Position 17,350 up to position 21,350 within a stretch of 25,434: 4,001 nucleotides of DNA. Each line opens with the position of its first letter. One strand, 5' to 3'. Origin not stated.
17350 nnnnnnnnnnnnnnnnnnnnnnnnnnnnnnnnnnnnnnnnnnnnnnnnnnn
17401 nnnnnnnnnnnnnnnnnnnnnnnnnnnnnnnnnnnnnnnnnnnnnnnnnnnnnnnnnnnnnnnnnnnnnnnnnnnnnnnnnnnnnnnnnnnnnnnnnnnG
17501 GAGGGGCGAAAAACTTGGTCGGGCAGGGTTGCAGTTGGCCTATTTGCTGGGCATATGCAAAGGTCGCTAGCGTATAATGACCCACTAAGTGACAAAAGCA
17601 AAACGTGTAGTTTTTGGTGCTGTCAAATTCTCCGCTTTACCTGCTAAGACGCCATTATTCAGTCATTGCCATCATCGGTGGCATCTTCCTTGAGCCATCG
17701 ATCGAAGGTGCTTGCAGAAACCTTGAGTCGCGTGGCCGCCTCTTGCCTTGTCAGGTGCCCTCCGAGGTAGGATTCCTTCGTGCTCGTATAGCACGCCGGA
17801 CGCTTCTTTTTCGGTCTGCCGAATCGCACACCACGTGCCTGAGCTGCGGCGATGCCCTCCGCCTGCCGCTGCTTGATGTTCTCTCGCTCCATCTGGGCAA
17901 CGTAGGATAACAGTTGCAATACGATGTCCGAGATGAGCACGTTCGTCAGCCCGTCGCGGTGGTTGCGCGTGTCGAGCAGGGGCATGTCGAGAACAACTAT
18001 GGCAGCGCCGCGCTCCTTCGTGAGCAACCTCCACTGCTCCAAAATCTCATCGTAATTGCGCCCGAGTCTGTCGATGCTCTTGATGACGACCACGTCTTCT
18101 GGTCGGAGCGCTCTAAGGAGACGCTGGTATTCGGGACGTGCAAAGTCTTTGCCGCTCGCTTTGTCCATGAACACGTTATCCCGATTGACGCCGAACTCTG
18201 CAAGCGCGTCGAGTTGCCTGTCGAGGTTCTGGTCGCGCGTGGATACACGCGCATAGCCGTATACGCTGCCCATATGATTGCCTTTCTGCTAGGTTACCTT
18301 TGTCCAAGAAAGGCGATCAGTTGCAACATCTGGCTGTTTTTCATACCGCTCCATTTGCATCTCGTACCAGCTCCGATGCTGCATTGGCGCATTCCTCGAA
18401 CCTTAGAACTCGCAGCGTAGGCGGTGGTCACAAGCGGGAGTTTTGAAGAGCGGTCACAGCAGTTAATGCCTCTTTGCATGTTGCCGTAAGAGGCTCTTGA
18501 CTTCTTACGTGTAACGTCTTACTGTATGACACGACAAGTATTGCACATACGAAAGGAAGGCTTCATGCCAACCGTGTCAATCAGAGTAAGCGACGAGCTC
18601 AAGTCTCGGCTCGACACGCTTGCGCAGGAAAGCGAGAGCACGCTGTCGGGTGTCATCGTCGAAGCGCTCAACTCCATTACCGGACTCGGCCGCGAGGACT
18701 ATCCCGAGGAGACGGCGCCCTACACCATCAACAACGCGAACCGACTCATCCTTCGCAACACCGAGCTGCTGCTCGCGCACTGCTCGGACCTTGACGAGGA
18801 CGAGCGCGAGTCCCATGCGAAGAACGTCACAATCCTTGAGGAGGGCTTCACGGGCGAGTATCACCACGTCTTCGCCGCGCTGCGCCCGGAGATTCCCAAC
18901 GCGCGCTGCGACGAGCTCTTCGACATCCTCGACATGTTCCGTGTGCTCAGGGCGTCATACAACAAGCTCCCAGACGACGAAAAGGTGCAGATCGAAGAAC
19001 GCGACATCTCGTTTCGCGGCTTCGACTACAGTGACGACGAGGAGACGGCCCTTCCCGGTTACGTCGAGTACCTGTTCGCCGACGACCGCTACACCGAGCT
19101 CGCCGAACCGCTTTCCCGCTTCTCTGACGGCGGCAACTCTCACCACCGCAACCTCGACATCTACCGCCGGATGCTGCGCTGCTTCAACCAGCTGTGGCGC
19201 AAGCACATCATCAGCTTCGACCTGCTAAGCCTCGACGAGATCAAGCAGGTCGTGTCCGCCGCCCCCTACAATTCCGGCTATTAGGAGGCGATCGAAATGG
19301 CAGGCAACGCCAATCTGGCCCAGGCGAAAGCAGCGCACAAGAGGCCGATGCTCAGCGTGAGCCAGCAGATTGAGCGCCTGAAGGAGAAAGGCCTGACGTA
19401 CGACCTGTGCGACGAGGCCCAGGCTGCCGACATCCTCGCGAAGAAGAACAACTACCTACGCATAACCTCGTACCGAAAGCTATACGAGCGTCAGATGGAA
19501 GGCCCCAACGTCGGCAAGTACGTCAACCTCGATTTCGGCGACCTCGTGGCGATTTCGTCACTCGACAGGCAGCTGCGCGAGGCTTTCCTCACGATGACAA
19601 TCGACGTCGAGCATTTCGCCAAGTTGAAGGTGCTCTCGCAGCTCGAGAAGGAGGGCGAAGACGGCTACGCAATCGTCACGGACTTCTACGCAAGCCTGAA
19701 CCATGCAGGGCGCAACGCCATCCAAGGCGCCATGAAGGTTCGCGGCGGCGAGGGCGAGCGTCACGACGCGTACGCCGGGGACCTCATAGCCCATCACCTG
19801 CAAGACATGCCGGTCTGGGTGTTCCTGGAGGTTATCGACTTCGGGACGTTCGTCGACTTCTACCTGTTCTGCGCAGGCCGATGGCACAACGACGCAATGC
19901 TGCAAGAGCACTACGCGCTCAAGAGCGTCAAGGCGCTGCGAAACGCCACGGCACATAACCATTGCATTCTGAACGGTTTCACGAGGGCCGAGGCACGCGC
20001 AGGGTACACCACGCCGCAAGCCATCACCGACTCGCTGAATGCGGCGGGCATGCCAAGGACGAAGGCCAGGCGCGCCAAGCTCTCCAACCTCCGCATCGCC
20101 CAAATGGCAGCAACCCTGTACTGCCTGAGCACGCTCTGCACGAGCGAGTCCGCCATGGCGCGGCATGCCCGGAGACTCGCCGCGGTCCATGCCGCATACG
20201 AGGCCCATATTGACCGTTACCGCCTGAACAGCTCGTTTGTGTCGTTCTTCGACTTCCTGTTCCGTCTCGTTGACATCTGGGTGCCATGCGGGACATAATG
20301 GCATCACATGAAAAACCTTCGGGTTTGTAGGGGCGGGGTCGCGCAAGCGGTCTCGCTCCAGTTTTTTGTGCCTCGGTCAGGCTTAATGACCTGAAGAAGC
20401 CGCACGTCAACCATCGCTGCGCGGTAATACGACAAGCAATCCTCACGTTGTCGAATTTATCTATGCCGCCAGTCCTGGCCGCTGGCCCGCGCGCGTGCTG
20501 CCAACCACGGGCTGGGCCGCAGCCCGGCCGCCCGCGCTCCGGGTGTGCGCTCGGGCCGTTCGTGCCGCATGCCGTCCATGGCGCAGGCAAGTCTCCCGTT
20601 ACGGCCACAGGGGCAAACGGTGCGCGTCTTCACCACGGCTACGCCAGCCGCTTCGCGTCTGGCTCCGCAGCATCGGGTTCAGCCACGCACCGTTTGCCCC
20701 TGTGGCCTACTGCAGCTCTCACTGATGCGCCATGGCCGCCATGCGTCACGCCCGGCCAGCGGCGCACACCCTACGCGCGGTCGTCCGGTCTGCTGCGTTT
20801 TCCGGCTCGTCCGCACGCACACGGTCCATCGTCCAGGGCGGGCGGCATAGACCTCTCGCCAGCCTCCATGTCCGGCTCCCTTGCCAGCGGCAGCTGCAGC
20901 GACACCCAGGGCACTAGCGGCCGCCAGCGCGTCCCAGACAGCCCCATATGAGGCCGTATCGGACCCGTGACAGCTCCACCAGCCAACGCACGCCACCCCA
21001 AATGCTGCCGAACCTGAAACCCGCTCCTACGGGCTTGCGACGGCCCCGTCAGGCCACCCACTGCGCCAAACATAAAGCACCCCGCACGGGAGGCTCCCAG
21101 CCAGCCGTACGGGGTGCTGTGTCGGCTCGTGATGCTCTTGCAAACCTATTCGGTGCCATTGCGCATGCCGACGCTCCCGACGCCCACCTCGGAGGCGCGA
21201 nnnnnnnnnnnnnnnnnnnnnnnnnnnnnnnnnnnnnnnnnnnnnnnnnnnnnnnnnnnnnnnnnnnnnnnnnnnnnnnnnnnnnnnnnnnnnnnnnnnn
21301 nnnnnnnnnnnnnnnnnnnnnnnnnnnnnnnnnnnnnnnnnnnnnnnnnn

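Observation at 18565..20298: RHH-YfbU fusion protein paired with an AbiD/AbiF-like HEPN protein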

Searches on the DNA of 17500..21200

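Call 66: search_rna_families(source=window, start=17500, end=21200, threshold=evalue, max_evalue=10)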
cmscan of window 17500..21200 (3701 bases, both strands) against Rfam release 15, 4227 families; matches with E-value up to 10: 4.
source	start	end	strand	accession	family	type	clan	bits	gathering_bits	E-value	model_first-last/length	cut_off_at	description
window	20607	20703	-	RF02008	mir-621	Gene; miRNA;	-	25.9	71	0.05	1-83/83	no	mir-621 microRNA precursor family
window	18579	18624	-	RF01232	snoR442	Gene; snRNA; snoRNA; CD-box;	-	20.8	50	0.29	1-46/46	no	Small nucleolar RNA R442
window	20911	20984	-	RF00640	MIR167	Gene; miRNA;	-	19.1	100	3.6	1-89/89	no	MIR167 microRNA precursor family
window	19181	19215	-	RF00095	snoPyro_CD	Gene; snRNA; snoRNA; CD-box;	CL00132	15.9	45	8.2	1-58/58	no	Pyrococcus C/D box small nucleolar RNA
